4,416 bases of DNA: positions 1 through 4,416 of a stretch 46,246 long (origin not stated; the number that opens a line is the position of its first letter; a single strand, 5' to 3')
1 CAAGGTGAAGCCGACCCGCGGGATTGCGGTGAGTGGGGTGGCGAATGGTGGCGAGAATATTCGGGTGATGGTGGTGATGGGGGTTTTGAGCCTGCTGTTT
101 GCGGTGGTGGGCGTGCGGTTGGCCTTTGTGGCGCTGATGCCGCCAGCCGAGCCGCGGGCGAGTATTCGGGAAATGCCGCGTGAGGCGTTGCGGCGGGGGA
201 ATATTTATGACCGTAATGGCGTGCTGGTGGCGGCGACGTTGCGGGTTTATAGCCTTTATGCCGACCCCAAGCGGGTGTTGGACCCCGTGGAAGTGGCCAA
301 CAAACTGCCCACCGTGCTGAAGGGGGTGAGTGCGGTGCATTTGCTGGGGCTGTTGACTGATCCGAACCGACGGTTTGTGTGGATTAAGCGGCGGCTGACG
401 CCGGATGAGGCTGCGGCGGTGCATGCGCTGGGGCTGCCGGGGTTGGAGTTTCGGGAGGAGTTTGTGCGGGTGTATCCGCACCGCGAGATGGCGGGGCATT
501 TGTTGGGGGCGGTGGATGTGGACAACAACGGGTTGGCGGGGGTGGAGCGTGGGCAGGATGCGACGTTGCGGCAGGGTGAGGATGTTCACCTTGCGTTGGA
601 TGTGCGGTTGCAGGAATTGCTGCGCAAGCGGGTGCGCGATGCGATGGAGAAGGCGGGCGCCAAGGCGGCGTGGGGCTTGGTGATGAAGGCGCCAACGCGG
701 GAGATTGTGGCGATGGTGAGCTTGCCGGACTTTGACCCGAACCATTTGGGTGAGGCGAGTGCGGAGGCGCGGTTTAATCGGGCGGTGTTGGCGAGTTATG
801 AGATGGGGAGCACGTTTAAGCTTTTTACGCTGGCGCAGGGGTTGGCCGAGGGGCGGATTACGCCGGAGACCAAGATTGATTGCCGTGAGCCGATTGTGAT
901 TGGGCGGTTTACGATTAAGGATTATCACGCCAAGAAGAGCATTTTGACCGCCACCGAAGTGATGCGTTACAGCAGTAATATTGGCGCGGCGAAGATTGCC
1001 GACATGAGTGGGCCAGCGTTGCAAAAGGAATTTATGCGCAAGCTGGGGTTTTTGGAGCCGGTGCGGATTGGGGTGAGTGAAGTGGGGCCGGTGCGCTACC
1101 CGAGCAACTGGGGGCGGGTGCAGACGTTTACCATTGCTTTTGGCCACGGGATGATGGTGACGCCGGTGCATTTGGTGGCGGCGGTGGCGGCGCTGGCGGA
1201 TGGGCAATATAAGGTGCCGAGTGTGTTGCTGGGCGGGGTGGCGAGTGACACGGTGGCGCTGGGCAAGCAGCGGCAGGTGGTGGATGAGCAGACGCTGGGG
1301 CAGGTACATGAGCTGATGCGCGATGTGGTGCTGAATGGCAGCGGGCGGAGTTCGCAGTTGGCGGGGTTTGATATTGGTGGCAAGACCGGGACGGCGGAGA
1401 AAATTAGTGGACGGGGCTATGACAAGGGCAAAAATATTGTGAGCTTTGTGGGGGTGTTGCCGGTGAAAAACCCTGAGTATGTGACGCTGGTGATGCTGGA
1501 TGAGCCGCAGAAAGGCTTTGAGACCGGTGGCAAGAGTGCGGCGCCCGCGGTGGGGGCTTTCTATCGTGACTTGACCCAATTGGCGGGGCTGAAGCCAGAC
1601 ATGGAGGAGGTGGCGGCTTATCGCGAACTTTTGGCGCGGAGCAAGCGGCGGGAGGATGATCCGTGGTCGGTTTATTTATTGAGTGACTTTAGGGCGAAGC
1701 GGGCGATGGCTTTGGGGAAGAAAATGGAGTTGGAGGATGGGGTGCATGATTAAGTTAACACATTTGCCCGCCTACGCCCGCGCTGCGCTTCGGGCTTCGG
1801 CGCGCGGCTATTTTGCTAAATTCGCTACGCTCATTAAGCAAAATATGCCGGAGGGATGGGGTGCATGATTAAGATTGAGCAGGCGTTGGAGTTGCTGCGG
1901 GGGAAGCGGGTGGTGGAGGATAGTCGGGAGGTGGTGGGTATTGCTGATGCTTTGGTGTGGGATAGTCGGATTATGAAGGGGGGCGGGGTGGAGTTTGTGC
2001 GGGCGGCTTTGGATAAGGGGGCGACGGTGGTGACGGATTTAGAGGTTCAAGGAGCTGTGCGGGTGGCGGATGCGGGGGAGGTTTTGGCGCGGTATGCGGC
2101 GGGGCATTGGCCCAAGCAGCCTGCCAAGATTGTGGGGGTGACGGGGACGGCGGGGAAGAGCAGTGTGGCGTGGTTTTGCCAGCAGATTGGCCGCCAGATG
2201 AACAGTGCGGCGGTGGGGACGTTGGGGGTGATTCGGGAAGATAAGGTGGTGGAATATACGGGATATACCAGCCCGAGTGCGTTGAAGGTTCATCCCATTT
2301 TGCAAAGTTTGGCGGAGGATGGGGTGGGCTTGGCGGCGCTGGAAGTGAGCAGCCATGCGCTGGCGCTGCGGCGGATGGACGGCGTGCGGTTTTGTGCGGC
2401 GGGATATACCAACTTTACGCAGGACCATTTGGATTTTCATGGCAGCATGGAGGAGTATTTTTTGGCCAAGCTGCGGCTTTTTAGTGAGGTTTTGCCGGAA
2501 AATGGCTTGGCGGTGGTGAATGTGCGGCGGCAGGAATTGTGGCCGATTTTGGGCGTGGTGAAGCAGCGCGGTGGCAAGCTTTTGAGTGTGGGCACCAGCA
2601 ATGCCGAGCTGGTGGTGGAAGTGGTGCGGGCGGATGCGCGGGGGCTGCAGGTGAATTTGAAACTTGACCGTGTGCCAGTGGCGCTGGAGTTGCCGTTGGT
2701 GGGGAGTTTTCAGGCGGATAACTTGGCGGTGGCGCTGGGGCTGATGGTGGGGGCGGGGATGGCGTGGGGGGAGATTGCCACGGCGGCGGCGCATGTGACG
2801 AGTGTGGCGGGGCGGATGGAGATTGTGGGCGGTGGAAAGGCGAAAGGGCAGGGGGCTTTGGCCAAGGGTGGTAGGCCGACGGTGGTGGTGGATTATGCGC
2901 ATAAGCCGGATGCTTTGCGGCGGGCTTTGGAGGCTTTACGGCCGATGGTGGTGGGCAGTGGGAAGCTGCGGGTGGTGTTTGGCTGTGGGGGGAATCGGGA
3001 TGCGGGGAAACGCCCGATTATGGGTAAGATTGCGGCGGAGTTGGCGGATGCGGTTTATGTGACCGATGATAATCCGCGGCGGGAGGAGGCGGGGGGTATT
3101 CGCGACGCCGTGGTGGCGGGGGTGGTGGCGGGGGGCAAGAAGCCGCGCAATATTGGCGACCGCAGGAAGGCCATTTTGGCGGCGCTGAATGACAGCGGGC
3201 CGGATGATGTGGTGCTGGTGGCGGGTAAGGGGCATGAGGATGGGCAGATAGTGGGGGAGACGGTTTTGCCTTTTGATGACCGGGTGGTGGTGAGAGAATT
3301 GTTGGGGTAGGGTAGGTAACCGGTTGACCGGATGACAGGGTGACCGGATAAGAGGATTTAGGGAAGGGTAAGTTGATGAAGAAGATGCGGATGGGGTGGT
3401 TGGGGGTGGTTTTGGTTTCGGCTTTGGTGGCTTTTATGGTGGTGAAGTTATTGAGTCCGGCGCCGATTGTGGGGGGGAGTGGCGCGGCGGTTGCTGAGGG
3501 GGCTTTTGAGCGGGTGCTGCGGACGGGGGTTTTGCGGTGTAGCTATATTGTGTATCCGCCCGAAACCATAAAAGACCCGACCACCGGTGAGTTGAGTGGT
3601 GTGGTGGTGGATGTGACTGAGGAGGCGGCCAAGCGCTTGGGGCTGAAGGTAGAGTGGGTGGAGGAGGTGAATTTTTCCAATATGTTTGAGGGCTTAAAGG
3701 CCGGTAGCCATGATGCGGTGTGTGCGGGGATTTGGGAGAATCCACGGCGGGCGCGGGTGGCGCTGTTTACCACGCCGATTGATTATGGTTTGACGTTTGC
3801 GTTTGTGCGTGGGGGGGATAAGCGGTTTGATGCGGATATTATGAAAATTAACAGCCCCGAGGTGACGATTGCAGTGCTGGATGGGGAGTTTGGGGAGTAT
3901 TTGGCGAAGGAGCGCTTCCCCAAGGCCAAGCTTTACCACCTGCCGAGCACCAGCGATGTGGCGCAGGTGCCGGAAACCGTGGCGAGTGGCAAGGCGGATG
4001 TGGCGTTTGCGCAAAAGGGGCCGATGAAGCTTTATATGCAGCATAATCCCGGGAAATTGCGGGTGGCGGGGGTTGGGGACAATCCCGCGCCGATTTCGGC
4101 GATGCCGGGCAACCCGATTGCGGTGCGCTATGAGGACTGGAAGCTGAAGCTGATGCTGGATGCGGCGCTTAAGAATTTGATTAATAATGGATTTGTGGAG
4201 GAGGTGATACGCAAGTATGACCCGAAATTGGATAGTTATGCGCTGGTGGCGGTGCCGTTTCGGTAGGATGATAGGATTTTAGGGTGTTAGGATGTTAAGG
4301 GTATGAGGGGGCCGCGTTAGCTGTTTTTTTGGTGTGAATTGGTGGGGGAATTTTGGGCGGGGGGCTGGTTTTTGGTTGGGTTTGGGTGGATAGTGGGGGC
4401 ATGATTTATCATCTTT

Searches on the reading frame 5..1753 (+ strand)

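Call 53: search_protein_families(library=pfam, proteins=[window:5-1753:+], max_evalue=0.00001)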
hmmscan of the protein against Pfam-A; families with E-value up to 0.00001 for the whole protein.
window:5-1753:+ (582 aa): 2 families
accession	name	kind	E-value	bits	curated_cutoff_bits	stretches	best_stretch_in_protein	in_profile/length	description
PF00905.27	Transpeptidase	-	3.5e-55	187.8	22.1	1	225-517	4-295/299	Penicillin binding protein transpeptidase domain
PF03717.20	PBP_dimer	-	2.3e-13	51.4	24.4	1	63-173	5-126/180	Penicillin-binding Protein dimerisation domain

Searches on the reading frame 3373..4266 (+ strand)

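Call 53: search_protein_families(library=pfam, proteins=[window:3373-4266:+], max_evalue=0.00001)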
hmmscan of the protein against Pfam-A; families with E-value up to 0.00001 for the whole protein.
window:3373-4266:+ (297 aa): 1 family
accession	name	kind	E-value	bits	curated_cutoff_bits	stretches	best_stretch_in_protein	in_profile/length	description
PF00497.25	SBP_bac_3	-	6.9e-21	74.8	26.4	1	61-282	9-129/132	Bacterial extracellular solute-binding proteins, family 3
